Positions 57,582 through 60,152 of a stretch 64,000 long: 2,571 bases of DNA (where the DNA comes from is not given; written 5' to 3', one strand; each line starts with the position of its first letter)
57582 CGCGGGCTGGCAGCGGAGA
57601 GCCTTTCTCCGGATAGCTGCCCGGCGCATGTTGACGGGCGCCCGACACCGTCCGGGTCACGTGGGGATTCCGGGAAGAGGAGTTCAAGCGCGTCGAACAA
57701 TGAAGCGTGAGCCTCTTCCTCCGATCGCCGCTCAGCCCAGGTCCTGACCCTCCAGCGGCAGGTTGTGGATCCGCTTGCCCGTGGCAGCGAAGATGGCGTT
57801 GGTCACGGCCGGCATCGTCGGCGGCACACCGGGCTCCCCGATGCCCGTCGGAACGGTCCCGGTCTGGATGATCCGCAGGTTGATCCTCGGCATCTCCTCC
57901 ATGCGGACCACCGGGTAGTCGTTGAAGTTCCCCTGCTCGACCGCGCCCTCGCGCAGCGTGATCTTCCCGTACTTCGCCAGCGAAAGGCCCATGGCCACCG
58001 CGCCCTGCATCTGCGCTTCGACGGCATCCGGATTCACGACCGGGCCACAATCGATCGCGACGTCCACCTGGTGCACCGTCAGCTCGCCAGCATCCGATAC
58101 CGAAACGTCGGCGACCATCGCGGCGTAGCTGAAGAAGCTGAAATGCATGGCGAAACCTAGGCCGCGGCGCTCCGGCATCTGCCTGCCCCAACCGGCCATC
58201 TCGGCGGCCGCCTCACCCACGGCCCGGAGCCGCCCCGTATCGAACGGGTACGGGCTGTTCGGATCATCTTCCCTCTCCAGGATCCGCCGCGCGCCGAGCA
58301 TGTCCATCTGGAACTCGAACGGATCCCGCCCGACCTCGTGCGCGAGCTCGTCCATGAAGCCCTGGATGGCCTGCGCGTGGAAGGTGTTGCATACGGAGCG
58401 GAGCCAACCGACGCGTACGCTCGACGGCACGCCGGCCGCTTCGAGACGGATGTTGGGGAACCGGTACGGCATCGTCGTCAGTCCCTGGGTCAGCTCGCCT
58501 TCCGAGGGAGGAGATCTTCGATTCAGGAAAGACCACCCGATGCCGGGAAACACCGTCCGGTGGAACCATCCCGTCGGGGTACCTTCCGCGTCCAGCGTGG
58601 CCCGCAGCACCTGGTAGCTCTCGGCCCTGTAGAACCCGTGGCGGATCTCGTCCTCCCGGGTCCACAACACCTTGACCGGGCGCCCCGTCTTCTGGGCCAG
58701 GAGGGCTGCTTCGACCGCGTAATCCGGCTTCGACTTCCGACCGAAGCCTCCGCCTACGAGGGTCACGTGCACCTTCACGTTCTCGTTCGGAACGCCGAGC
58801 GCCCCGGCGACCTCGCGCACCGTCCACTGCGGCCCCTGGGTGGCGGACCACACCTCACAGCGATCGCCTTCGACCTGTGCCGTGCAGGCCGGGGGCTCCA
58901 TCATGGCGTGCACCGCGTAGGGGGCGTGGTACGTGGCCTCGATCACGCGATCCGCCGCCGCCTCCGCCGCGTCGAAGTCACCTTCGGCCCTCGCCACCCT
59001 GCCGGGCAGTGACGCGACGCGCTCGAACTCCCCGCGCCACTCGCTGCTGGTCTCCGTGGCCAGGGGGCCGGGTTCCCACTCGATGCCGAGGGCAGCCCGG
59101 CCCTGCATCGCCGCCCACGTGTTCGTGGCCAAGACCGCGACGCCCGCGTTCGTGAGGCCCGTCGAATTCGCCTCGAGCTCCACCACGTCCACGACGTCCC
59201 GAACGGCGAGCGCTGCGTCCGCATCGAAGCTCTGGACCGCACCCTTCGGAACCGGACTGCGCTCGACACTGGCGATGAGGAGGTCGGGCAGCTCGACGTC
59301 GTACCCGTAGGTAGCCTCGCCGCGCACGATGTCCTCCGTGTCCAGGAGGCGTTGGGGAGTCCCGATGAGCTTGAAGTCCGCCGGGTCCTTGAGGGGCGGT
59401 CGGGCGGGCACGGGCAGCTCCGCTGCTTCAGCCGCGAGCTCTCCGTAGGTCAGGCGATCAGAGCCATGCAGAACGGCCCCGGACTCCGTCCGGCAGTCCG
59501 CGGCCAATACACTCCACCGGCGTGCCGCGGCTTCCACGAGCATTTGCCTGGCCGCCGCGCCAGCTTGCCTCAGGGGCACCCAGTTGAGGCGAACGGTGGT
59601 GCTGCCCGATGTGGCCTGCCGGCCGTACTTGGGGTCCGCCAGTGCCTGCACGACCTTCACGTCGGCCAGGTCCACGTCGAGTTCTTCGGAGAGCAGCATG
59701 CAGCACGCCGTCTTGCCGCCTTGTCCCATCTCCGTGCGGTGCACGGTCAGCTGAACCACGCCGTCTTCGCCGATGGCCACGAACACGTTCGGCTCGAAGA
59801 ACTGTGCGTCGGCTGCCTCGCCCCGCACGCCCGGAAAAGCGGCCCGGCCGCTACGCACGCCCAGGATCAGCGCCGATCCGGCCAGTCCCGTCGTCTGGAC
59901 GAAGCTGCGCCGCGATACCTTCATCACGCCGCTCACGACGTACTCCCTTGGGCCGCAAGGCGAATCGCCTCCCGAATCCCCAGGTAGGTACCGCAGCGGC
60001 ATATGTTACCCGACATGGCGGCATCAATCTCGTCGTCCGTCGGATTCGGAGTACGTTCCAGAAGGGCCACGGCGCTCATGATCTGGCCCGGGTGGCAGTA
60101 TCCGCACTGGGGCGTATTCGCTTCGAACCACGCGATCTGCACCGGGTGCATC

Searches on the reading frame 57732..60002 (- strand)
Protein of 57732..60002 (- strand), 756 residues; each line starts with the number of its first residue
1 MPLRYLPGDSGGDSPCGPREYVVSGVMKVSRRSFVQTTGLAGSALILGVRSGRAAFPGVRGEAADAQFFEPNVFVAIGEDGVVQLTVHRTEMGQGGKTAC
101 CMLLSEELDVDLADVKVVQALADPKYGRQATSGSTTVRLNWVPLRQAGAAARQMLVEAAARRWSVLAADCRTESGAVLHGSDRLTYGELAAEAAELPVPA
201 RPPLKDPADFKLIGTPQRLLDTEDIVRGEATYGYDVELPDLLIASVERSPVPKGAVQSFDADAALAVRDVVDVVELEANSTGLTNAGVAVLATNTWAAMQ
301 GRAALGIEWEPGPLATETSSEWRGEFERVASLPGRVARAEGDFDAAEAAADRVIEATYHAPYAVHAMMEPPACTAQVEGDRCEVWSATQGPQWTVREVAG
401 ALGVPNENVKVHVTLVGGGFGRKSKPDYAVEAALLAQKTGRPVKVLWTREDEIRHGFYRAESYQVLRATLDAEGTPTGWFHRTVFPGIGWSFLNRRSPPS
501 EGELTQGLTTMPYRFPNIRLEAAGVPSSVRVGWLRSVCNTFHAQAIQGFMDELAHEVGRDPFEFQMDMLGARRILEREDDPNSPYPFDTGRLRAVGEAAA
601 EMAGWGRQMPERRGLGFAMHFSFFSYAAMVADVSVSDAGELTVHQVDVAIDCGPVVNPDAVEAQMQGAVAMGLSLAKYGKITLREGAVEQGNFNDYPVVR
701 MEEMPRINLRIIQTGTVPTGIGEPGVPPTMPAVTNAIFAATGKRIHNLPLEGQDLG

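Call 73: search_protein_families(library=pfam, proteins=[window:57732-60002:-], max_evalue=0.00001)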
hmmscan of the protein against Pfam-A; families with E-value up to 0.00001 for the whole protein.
window:57732-60002:- (756 aa): 2 families
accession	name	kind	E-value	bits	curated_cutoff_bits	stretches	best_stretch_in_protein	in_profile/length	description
PF02738.23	MoCoBD_1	-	5.3e-43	147.3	27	1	334-566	7-241/244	Molybdopterin cofactor-binding domain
PF20256.3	MoCoBD_2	-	5.4e-36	125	27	2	620-705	196-283/283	Molybdopterin cofactor-binding domain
